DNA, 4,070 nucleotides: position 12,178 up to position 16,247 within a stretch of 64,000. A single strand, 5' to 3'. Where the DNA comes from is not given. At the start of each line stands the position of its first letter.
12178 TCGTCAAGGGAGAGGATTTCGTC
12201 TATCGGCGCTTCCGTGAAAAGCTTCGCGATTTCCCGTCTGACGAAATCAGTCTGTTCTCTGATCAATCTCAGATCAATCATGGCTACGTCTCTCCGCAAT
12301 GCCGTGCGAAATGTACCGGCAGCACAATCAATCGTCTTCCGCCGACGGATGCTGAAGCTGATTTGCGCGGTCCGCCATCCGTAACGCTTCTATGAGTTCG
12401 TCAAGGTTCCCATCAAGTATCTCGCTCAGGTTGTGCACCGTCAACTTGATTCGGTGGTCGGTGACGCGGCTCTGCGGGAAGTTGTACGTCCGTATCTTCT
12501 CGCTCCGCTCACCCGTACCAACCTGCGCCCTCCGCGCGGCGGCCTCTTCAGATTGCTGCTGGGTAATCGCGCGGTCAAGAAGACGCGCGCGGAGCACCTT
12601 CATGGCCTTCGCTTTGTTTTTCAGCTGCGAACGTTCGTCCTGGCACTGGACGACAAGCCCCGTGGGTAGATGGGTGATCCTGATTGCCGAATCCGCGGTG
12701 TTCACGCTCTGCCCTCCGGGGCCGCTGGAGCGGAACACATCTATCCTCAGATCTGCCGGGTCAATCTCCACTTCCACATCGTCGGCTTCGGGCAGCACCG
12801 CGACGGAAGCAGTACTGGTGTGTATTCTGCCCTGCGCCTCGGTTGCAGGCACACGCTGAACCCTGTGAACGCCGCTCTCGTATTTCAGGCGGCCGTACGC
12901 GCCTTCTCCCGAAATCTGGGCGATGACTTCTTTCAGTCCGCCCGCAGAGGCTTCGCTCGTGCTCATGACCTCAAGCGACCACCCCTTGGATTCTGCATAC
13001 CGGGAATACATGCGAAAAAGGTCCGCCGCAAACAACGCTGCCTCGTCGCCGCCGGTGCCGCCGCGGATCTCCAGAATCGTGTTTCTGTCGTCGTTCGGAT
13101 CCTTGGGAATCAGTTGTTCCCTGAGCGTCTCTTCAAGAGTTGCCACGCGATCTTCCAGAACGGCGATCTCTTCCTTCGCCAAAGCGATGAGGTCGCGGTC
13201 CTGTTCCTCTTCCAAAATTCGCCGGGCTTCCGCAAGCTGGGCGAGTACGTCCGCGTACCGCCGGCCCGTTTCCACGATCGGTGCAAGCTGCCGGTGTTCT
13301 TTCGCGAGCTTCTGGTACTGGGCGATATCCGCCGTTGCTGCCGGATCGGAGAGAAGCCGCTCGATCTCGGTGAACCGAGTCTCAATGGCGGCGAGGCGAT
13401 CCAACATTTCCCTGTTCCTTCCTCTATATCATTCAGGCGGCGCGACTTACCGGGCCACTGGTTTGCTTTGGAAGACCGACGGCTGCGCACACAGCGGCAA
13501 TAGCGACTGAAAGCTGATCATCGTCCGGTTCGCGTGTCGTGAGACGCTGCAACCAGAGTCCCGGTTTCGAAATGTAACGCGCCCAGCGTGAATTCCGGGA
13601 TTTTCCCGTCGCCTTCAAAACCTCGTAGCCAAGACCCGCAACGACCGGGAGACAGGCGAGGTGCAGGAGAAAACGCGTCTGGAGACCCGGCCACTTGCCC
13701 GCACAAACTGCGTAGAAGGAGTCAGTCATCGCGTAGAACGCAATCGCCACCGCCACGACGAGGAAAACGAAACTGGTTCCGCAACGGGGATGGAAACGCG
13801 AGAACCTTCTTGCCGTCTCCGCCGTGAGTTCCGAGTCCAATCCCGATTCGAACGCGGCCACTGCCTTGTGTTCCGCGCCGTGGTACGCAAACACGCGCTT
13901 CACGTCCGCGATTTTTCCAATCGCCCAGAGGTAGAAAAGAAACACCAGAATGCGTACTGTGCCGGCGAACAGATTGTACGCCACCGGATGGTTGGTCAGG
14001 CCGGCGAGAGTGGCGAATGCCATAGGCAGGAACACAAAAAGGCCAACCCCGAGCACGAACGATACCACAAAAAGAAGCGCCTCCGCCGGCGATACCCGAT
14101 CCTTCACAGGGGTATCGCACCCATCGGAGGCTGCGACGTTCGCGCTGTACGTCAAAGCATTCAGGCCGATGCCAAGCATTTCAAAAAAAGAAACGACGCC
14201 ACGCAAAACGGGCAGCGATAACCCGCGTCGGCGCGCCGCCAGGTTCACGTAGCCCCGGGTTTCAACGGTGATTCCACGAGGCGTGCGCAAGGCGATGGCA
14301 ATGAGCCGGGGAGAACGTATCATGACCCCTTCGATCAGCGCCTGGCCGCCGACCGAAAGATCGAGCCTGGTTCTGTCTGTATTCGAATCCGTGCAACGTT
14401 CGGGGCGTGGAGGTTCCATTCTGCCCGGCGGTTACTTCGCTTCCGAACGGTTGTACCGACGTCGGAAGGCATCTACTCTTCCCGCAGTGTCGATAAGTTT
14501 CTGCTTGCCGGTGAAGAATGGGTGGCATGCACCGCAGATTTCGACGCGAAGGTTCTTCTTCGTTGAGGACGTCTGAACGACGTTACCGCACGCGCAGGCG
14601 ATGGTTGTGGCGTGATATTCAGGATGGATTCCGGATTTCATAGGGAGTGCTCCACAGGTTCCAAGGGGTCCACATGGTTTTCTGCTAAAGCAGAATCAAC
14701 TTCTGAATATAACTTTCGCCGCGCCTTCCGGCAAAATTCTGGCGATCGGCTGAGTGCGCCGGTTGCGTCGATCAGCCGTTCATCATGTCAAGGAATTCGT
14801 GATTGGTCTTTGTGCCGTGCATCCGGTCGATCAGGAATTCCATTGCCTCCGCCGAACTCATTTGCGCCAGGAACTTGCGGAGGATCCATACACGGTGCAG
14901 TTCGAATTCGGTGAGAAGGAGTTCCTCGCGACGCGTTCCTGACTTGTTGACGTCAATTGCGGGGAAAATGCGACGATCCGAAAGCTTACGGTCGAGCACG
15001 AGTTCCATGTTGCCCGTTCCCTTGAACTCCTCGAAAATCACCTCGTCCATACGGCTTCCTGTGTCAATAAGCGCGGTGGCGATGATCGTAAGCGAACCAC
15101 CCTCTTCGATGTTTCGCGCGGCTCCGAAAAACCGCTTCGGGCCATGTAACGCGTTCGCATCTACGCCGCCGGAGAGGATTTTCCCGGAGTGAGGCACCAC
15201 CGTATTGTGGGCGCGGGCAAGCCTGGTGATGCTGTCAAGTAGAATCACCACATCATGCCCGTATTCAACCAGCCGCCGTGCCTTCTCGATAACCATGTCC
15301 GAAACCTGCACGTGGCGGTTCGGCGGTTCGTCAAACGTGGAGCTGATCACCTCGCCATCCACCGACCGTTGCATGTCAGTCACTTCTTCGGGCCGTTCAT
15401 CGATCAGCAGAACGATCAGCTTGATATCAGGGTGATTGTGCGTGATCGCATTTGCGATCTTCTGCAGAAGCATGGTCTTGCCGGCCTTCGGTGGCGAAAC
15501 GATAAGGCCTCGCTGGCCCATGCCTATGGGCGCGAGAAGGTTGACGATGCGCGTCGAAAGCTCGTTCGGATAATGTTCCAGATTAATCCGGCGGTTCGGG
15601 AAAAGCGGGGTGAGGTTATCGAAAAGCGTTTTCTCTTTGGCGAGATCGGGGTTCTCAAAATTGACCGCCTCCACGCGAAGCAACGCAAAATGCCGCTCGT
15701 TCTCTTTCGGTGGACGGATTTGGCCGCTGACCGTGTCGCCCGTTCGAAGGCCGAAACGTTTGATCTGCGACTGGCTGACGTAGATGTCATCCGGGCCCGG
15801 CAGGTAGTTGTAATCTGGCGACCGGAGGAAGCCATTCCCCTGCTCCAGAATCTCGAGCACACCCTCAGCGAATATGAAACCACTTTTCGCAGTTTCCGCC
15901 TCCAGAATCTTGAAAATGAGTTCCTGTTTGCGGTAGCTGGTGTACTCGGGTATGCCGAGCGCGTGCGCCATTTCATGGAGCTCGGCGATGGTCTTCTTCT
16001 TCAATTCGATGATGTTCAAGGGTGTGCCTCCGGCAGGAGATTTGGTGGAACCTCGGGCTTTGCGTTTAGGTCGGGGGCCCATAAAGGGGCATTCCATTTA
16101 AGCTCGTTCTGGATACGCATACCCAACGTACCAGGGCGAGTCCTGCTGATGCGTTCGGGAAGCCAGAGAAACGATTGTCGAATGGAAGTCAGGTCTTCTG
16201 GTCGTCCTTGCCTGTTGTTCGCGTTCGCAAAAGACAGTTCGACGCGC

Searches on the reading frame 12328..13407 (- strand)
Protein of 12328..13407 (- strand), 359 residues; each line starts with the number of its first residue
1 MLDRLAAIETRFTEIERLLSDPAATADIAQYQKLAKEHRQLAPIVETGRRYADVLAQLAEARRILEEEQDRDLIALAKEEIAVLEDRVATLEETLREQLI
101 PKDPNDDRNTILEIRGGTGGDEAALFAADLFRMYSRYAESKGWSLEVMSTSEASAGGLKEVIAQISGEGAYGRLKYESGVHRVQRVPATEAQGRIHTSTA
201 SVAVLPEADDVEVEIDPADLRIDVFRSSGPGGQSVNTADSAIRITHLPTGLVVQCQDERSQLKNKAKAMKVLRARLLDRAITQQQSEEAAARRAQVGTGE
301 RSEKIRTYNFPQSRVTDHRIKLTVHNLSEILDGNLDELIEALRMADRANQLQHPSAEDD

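Call 70: search_protein_families(library=pfam, proteins=[window:12328-13407:-], max_evalue=0.00001)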
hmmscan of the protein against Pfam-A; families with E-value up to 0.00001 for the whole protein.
window:12328-13407:- (359 aa): 2 families
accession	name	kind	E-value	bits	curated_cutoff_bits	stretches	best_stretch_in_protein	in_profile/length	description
PF03462.23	PCRF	-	1.7e-75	253.6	24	1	8-202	1-194/194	PCRF domain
PF00472.26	RF-1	-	1.5e-45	154.4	35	1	209-319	1-116/116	RF-1 domain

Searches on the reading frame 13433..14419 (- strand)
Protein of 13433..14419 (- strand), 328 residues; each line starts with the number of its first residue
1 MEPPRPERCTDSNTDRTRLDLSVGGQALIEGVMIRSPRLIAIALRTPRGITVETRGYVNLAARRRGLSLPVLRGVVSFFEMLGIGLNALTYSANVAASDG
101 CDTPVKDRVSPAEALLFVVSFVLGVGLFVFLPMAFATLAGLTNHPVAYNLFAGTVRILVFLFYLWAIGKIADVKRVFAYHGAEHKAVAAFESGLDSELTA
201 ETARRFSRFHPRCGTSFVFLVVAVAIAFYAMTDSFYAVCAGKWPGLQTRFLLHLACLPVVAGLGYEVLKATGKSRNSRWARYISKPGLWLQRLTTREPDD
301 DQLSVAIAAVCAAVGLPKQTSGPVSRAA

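Call 70: search_protein_families(library=pfam, proteins=[window:13433-14419:-], max_evalue=0.00001)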
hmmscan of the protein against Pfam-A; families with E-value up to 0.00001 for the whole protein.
window:13433-14419:- (328 aa): 1 family
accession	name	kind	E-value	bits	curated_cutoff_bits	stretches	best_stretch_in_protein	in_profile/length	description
PF07136.16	DUF1385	-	6.5e-74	248.5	22.1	1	69-314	1-225/227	Protein of unknown function (DUF1385)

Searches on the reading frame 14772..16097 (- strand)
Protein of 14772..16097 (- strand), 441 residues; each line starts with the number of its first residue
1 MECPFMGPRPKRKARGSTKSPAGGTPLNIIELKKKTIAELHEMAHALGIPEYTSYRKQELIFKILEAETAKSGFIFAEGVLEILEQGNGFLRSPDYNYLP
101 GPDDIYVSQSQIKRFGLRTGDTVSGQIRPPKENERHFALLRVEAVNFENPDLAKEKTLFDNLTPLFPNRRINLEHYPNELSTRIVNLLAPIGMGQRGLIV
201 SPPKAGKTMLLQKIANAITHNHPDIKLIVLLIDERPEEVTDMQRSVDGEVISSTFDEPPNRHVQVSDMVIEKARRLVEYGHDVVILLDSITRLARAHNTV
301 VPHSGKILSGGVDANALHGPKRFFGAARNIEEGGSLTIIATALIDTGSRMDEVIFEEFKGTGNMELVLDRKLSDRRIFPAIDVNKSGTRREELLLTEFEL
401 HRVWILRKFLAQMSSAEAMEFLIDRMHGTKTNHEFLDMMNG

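Call 70: search_protein_families(library=pfam, proteins=[window:14772-16097:-], max_evalue=0.00001)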
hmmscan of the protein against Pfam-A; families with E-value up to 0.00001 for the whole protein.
window:14772-16097:- (441 aa): 3 families
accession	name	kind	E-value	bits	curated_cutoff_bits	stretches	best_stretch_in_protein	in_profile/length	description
PF07497.18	Rho_RNA_bind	-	2.3e-33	114.2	27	1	78-151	2-73/73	Rho termination factor, RNA-binding domain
PF00006.31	ATP-synt_ab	-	3.3e-25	89.4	29.5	1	183-386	3-211/213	ATP synthase alpha/beta family, nucleotide-binding domain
PF07498.18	Rho_N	-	2.9e-16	59.6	24.9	1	31-73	1-43/43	Rho termination factor, N-terminal domain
